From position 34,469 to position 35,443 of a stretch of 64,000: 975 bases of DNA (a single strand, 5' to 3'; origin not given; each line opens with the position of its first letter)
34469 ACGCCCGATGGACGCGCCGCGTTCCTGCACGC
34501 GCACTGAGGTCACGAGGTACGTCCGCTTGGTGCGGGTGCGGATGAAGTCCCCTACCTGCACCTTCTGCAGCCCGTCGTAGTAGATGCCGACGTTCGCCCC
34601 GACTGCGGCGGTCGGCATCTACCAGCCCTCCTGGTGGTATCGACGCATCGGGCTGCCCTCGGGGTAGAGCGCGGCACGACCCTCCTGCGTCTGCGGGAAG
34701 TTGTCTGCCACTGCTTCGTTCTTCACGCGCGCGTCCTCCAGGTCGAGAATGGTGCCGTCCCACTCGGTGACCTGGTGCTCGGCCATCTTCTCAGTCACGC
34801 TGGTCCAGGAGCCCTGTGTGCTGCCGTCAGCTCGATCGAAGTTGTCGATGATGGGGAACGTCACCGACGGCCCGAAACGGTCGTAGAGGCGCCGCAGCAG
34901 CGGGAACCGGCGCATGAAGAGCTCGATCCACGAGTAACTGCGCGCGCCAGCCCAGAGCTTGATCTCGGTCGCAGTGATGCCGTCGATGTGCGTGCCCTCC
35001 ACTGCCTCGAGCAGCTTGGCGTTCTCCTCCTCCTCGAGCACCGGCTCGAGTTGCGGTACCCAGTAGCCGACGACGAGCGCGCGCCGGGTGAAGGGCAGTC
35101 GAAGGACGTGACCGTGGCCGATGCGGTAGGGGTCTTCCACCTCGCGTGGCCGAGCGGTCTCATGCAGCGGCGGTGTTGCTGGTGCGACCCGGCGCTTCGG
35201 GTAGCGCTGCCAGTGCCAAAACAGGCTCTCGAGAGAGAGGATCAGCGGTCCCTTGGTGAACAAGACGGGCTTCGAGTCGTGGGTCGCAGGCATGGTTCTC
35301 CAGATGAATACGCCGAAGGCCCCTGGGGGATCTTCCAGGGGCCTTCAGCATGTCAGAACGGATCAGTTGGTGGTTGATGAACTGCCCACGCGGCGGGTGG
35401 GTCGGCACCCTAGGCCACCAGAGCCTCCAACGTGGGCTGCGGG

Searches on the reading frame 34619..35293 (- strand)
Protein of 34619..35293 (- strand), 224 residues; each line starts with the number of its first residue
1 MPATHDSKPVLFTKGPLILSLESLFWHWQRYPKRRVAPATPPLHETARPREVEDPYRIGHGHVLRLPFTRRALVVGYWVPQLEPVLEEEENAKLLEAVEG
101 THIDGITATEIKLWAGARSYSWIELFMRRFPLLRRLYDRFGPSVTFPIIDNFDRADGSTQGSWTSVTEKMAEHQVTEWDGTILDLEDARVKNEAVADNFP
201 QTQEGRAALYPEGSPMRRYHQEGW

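Call 93: find_encoding_contigs(protein=window:34619-35293:-, flank=10000, max_places=4)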
Protein window:34619-35293:- (224 aa): 1 contig read that carries it; 1 place shown.
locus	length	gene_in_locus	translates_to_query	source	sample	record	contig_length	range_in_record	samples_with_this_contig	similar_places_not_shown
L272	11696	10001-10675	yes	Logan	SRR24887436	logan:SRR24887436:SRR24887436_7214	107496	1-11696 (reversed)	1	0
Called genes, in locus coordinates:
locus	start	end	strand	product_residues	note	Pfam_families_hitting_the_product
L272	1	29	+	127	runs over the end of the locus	-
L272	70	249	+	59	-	-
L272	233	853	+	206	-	-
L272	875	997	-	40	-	-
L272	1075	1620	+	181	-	-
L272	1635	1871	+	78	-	-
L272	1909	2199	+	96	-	-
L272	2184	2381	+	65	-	-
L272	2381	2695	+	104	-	-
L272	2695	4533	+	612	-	PF01935:DUF87, PF05872:HerA_C (faint)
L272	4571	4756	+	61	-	-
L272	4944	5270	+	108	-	-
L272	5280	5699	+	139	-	-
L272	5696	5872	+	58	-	-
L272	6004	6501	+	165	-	-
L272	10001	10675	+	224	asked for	-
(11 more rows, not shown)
